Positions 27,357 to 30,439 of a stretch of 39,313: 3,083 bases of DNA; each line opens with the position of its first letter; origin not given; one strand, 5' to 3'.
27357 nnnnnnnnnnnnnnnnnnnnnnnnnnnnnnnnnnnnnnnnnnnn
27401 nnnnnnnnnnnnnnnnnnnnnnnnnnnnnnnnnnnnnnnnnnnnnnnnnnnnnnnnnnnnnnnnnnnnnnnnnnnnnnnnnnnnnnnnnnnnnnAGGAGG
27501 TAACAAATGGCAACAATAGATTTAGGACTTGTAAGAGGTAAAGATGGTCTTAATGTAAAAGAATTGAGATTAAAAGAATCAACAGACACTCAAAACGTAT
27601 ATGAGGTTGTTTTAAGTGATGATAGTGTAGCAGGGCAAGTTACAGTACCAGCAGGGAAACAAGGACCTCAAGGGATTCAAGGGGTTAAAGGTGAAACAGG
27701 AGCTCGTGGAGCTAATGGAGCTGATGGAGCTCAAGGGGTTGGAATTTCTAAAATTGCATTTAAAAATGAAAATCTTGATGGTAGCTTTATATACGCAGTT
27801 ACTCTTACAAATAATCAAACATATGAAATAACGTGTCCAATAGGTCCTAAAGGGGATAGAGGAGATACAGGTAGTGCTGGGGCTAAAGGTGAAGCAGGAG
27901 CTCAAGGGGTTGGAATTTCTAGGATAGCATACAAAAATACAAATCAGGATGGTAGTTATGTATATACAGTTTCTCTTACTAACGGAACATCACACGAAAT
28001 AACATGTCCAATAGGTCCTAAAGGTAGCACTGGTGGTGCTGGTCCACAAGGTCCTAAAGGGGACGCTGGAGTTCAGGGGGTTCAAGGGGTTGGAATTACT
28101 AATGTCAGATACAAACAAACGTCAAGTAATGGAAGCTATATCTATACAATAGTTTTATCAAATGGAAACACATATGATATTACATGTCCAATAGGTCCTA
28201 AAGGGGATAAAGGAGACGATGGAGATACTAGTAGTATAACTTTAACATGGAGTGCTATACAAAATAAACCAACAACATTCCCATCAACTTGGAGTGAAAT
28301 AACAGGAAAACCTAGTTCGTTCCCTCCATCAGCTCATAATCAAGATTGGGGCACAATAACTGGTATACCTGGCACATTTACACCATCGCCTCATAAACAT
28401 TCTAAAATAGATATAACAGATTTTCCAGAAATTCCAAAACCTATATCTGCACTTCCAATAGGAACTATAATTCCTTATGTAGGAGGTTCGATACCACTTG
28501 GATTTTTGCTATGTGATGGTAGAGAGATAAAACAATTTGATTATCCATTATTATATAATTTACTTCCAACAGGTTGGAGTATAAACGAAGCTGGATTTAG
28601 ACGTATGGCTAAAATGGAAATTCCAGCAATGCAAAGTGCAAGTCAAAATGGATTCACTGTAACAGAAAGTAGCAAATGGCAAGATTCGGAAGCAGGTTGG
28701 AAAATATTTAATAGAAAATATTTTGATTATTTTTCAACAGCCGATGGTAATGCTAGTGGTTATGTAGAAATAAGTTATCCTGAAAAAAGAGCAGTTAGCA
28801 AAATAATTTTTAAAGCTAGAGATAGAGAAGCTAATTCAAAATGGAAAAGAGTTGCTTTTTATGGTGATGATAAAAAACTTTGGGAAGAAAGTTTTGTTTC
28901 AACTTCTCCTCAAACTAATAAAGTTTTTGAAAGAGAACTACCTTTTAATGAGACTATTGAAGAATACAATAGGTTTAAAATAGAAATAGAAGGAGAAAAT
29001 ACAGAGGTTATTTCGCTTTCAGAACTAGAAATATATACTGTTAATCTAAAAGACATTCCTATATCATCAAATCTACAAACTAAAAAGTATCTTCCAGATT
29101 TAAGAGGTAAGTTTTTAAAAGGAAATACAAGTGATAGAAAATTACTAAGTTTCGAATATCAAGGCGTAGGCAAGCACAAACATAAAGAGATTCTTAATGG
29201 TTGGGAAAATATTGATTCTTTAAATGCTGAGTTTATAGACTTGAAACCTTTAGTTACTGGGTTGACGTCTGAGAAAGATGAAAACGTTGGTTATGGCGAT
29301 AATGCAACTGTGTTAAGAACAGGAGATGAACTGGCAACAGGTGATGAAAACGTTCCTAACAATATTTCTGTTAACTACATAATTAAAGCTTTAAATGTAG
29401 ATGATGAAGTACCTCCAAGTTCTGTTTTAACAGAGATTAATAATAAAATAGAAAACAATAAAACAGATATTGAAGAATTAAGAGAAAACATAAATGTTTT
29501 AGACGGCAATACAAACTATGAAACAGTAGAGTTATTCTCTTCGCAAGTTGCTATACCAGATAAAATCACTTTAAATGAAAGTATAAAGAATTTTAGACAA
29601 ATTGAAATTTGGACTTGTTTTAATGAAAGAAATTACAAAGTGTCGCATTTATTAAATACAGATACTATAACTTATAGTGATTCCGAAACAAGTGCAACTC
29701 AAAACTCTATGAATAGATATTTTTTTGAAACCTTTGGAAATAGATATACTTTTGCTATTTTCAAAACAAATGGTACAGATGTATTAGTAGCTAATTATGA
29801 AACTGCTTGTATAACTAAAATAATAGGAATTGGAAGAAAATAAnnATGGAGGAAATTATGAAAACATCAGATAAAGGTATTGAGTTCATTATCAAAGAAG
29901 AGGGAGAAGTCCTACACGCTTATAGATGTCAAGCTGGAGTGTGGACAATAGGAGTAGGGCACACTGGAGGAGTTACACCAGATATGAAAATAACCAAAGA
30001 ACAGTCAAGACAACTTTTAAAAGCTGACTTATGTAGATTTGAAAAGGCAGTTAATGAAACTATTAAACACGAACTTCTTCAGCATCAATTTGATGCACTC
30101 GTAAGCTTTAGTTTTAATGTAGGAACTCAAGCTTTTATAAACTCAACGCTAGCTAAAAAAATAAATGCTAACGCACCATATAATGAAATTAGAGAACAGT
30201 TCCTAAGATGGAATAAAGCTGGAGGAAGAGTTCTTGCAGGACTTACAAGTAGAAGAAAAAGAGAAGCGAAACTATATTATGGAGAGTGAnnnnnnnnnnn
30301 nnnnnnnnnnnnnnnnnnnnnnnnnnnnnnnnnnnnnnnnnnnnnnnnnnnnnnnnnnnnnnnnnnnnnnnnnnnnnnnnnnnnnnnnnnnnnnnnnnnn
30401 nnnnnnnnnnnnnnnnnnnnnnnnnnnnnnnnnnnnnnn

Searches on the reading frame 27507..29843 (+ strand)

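Call 10: search_protein_families(library=phrogs, proteins=[window:27507-29843:+], max_evalue=0.001)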
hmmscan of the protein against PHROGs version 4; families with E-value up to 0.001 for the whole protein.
window:27507-29843:+ (778 aa): 48 families (the best 25 are shown)
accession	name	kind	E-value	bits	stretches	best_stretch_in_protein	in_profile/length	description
phrog_6320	-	tail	1.4e-16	61.4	2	48-135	135-192/745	tail fiber protein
phrog_21621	-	unknown function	5.7e-15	56.5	2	111-156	41-89/103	-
phrog_523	-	tail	5.9e-15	56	2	529-651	528-655/673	tail collar fiber protein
phrog_5073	-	tail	1.6e-13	51.5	1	48-255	271-423/519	tail fiber protein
phrog_5231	-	unknown function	4.2e-13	49.6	1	239-309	305-375/618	-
phrog_4440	-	tail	2.7e-12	47.5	2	48-154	239-329/410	tail fiber protein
phrog_819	-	tail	7.8e-12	45.2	2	48-194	509-728/1024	tail protein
phrog_1858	-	tail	1e-11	44.6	1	312-631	134-296/1018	tail fiber protein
phrog_3100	-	tail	1.2e-10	43.2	1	314-356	216-258/382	tail fiber protein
phrog_3904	-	tail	3.1e-10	40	1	45-240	666-802/1086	tail fiber protein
phrog_31472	-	unknown function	6.1e-10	40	1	257-322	77-138/359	-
phrog_366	-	tail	2e-09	38.4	1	103-195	302-374/474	tail fiber protein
phrog_1806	-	tail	3.1e-09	37.5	1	45-134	137-221/276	collagen like minor tail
phrog_6256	-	tail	5.9e-09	36.5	1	312-559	285-361/686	tail fiber protein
phrog_14726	-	tail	9.8e-09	35.5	1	148-218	165-233/537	tail fiber protein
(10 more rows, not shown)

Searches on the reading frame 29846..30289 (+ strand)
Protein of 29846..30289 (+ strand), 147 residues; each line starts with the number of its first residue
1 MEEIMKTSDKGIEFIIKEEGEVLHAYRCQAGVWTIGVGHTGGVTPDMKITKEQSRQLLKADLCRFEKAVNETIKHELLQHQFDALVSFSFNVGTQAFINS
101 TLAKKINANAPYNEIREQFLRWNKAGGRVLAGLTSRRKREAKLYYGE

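Call 10: search_protein_families(library=phrogs, proteins=[window:29846-30289:+], max_evalue=0.001)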
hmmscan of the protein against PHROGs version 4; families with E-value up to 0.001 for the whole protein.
window:29846-30289:+ (147 aa): 6 families
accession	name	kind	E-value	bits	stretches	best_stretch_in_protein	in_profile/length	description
phrog_7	-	lysis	4e-58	198.2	1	5-144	552-695/873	endolysin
phrog_33083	-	lysis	5.1e-26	92.3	1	5-144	1-140/456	endolysin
phrog_10457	-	lysis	5.8e-25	88.3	1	47-145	1-94/95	endolysin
phrog_7910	-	lysis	1.9e-17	64.6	1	56-142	4-89/96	endolysin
phrog_28234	-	lysis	7.8e-14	52.5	1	6-146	72-221/372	endolysin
phrog_3617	-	unknown function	4.1e-06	27.2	1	15-144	262-403/405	-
